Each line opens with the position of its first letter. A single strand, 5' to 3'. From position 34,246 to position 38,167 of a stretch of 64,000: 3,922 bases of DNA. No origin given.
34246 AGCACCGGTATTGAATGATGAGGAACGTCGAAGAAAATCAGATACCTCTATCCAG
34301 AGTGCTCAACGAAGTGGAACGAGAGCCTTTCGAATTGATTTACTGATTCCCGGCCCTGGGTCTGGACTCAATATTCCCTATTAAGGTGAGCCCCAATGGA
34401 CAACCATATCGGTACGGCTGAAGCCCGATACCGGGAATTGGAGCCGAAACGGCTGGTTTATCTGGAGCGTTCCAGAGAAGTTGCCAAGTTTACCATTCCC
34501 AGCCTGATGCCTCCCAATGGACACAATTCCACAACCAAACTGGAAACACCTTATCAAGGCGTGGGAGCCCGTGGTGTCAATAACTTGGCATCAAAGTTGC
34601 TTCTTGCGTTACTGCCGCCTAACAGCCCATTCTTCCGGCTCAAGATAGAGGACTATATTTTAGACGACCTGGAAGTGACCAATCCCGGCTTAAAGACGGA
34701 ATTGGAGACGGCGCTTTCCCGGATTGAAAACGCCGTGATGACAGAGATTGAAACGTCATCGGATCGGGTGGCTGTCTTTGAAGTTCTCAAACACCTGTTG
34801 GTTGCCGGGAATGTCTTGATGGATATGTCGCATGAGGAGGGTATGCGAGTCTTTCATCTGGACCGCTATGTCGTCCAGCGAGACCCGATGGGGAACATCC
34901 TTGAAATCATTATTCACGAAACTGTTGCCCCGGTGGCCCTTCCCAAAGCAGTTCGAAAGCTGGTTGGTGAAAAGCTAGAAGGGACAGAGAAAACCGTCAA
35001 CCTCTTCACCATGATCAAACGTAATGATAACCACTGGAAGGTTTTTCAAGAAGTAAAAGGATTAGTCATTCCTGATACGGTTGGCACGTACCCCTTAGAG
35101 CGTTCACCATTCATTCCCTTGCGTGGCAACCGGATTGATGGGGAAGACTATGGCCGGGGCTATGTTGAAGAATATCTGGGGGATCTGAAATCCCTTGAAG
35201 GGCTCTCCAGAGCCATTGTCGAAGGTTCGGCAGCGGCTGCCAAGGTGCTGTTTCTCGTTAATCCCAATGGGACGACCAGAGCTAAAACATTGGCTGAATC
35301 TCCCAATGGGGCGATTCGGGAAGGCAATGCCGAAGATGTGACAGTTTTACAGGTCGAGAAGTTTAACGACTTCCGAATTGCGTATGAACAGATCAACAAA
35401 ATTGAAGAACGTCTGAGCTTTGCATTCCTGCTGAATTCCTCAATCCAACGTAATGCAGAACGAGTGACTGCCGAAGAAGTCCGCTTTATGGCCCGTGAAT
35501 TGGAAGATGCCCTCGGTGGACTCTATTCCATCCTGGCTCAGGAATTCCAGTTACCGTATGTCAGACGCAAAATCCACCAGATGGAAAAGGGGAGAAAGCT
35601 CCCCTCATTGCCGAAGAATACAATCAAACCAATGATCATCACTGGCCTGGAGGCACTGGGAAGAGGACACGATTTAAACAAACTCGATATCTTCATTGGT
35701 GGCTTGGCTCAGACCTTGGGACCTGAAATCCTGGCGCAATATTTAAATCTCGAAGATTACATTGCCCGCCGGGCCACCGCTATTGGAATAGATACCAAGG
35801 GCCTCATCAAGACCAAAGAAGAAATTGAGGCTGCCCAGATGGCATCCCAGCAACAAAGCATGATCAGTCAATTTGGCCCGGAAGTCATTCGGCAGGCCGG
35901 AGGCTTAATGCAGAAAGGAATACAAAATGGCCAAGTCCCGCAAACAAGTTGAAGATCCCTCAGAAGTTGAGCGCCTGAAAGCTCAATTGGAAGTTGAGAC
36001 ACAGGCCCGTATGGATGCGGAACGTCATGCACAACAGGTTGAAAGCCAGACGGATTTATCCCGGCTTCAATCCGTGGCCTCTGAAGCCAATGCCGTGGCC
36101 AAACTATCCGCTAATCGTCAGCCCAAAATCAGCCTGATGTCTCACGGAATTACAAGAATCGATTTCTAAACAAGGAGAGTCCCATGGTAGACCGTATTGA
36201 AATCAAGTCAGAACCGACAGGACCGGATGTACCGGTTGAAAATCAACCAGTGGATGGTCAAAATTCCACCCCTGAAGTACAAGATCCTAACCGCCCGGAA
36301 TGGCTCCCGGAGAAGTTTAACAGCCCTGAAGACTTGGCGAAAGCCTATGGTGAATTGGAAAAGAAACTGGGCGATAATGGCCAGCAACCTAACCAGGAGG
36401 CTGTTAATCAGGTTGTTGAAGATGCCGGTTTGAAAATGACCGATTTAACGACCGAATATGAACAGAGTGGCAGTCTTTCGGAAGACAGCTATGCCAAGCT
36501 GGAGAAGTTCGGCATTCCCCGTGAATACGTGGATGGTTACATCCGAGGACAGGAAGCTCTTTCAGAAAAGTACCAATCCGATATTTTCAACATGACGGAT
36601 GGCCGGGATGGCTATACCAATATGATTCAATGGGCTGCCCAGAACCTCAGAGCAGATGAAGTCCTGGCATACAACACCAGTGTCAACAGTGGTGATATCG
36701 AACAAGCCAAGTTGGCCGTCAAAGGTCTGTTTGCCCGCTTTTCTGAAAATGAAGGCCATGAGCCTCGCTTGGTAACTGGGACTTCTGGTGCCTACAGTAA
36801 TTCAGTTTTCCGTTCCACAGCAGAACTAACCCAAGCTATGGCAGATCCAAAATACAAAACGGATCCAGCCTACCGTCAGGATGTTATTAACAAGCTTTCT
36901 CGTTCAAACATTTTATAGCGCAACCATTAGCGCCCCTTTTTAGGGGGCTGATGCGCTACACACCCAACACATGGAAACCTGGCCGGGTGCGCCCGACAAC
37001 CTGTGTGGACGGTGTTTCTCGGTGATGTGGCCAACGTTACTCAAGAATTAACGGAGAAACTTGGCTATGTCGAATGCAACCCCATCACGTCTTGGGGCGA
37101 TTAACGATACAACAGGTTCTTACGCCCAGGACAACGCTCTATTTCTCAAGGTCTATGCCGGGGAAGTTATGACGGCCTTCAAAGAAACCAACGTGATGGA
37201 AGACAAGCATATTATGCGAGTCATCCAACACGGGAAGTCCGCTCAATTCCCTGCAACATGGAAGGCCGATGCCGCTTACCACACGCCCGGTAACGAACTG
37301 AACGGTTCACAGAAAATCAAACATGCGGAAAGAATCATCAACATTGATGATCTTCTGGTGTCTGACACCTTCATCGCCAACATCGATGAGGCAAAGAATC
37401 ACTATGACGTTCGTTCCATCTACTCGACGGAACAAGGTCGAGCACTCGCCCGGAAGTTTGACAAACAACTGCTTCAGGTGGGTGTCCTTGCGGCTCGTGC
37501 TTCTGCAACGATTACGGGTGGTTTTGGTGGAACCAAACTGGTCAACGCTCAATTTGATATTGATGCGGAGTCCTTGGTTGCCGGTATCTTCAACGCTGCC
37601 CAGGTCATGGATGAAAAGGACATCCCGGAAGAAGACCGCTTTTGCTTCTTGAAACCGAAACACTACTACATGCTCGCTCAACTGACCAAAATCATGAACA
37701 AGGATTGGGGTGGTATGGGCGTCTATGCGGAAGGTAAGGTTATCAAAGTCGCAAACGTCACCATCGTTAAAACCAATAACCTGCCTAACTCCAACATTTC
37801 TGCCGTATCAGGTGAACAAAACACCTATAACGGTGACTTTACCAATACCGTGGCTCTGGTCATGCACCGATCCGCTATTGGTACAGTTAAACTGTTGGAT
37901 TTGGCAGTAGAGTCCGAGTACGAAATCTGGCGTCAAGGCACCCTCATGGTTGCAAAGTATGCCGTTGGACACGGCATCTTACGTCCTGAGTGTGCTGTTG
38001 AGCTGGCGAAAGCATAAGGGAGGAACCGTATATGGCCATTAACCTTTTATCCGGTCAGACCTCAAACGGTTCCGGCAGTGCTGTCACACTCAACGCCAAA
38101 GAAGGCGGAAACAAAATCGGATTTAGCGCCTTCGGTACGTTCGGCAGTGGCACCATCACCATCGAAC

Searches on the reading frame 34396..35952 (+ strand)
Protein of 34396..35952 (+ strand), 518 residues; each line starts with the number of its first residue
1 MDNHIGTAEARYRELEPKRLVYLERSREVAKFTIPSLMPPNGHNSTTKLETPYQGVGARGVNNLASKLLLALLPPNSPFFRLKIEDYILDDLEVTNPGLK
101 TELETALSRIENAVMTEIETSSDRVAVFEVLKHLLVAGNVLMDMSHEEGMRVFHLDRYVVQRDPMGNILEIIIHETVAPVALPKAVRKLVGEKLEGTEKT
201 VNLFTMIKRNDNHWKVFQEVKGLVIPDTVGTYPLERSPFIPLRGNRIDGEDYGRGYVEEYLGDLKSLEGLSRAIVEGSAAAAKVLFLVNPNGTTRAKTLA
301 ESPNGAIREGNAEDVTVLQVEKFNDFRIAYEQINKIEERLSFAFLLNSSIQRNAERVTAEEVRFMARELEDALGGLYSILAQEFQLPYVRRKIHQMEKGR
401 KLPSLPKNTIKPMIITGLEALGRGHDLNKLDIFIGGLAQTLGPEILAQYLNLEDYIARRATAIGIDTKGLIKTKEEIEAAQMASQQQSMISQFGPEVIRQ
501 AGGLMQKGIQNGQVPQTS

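Call 82: search_protein_families(library=phrogs, proteins=[window:34396-35952:+], max_evalue=0.00001)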
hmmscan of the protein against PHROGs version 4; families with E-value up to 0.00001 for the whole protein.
window:34396-35952:+ (518 aa): 3 families
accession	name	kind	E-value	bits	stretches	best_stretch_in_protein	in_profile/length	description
phrog_449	-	connector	9.6e-181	602.8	1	6-510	6-514/520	head-tail adaptor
phrog_332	-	connector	2.3e-25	90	1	189-507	230-544/560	head-tail adaptor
phrog_21643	-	unknown function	6.3e-09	36.3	1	283-489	20-230/268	-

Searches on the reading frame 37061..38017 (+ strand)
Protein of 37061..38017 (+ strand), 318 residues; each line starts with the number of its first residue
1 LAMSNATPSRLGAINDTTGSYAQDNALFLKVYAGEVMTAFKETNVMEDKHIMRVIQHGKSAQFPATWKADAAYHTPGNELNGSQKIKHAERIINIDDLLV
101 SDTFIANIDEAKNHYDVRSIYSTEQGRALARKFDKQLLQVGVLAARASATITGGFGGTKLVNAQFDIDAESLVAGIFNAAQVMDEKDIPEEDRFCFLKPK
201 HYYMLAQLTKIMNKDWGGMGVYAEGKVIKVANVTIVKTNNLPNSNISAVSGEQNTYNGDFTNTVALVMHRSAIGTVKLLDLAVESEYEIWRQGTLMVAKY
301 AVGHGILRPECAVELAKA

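Call 82: search_protein_families(library=phrogs, proteins=[window:37061-38017:+], max_evalue=0.00001)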
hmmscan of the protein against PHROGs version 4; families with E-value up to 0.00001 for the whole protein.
window:37061-38017:+ (318 aa): 5 families
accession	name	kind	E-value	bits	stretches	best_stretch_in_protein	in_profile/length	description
phrog_267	-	head and packaging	3.8e-86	290.8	1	3-317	15-325/410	major head protein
phrog_27239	-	head and packaging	2.5e-31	109.9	1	2-152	6-154/163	major head protein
phrog_23005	-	head and packaging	4.6e-12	47.3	1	257-313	61-117/127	virion structural protein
phrog_3437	-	head and packaging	3.2e-09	37.4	1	58-280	42-253/294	major head protein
phrog_283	-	head and packaging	1.6e-08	35.3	1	122-263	107-240/385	major head protein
